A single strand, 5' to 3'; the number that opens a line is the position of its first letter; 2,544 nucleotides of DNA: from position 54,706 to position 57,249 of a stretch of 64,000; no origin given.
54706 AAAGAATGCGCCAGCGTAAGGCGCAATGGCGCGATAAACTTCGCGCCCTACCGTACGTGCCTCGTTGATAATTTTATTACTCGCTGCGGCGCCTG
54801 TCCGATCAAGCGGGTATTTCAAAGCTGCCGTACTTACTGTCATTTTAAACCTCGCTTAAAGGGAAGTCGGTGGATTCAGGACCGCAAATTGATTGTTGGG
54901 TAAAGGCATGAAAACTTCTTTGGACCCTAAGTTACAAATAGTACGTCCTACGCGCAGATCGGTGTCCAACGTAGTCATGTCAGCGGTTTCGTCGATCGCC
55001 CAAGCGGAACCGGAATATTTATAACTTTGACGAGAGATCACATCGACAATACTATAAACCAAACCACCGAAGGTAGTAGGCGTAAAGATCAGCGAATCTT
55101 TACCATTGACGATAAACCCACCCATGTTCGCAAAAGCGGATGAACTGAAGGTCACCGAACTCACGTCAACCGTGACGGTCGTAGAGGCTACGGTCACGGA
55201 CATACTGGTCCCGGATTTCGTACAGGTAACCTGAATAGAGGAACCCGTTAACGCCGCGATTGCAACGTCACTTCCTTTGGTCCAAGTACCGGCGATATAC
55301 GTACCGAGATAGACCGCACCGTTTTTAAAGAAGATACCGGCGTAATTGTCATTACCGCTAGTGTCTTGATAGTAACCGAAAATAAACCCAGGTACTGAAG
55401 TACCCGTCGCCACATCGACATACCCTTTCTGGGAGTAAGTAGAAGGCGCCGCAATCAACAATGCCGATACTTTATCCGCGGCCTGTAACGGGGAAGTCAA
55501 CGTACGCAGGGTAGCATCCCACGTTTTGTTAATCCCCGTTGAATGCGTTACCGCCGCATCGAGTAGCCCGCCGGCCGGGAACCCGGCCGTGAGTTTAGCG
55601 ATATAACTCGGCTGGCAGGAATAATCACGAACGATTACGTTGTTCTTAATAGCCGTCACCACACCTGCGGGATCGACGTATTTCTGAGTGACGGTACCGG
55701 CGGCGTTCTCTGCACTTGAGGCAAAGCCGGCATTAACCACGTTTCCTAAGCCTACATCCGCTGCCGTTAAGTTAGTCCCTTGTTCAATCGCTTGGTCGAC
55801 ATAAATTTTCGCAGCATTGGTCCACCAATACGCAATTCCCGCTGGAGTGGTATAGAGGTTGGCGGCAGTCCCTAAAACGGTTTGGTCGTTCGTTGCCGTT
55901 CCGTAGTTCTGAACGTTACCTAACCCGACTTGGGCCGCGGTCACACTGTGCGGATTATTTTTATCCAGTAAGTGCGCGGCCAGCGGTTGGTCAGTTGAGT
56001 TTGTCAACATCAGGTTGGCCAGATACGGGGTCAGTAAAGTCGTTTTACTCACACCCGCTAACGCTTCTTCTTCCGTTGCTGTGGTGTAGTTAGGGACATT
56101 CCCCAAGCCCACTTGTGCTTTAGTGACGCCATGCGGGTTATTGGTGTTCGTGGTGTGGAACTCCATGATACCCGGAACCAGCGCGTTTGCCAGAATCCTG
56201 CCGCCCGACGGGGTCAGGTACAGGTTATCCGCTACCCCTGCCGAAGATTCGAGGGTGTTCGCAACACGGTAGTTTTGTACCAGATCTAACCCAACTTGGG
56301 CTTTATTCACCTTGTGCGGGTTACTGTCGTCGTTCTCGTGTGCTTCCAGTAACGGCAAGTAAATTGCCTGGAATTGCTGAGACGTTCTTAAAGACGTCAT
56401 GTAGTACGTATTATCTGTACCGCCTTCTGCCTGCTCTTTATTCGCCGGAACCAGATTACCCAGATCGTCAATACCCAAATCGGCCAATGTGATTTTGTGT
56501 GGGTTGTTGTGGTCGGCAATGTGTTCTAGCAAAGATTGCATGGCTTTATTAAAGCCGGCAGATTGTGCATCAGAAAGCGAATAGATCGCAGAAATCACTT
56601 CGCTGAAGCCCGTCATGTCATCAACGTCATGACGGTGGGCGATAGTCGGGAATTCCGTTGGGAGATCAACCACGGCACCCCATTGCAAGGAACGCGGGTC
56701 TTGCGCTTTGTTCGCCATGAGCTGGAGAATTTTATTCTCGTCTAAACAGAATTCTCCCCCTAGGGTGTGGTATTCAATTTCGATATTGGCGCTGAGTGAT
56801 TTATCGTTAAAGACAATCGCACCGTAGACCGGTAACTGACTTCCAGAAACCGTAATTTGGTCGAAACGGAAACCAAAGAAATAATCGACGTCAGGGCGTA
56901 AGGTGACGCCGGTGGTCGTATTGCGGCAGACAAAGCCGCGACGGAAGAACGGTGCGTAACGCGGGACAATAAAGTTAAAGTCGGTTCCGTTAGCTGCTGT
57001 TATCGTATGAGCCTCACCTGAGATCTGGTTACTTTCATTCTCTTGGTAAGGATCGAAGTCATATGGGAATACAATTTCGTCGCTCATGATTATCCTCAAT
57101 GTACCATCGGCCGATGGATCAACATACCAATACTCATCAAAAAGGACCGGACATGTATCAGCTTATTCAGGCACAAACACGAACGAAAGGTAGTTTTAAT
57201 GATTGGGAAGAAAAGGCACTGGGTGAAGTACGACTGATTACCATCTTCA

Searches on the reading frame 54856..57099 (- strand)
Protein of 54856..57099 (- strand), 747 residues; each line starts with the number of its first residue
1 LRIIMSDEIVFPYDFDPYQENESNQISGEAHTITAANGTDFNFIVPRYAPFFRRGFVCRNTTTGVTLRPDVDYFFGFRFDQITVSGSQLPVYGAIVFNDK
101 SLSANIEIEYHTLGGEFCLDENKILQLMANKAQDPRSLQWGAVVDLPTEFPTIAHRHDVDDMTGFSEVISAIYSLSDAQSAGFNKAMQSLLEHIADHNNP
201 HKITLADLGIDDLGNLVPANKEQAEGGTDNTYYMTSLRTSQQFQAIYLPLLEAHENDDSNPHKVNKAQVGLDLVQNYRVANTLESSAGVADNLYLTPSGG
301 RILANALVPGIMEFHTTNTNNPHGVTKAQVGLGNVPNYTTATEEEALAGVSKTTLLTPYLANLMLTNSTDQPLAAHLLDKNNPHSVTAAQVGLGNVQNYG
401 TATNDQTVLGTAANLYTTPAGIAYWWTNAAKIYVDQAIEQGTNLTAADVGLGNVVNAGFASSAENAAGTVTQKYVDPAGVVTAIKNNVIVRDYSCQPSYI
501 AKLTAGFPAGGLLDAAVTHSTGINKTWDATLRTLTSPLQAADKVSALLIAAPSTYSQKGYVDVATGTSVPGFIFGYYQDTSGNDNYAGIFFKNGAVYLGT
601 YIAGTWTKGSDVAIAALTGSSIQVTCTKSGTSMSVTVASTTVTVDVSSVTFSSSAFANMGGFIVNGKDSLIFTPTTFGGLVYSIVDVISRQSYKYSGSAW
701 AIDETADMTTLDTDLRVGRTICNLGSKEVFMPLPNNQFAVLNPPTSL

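Call 79: search_protein_families(library=phrogs, proteins=[window:54856-57099:-], max_evalue=0.00001)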
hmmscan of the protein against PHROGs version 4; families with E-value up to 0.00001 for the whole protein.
window:54856-57099:- (747 aa): 23 families
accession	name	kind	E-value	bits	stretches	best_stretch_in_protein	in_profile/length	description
phrog_2163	-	head and packaging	4.2e-118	396.9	4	9-257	8-277/574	virion structural protein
phrog_13857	-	tail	3.1e-98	331.1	3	13-307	9-299/743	tail protein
phrog_32939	-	unknown function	1.9e-41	143.6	3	369-420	42-93/497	-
phrog_5793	-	unknown function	5e-37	128.8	3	371-423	373-425/581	-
phrog_11029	-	tail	2.7e-36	125.7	4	313-361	40-88/892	tail protein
phrog_35034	-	unknown function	8.2e-34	118.2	3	314-359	64-109/242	-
phrog_3573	-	unknown function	2.6e-33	116.2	4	108-243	3-108/1001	-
phrog_19279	-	other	3.6e-32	112.5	3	372-446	374-447/794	phosphodiesterase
phrog_34368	-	unknown function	1.6e-30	107.4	2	315-423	42-157/344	-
phrog_28376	-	unknown function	5.3e-27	95.5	1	5-209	1-210/690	-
phrog_25620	-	tail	8.3e-26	92.1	3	372-464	220-288/348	tail collar fiber protein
phrog_23008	-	tail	2.3e-25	90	1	13-235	6-229/812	tail fiber protein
phrog_7557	-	head and packaging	2.2e-24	86.3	1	13-178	3-161/1221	virion structural protein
phrog_7449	-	unknown function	3.3e-17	62.6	1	24-173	7-151/1714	-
phrog_12754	-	unknown function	1.8e-16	61.1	0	371-403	32-64/579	-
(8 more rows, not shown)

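Call 80: search_solved_structures(query=window:54856-57099:-, max_evalue=0.01, show_alignments=0)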
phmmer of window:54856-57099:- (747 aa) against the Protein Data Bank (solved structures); distinct sequences matched with E-value up to 0.01: 0.
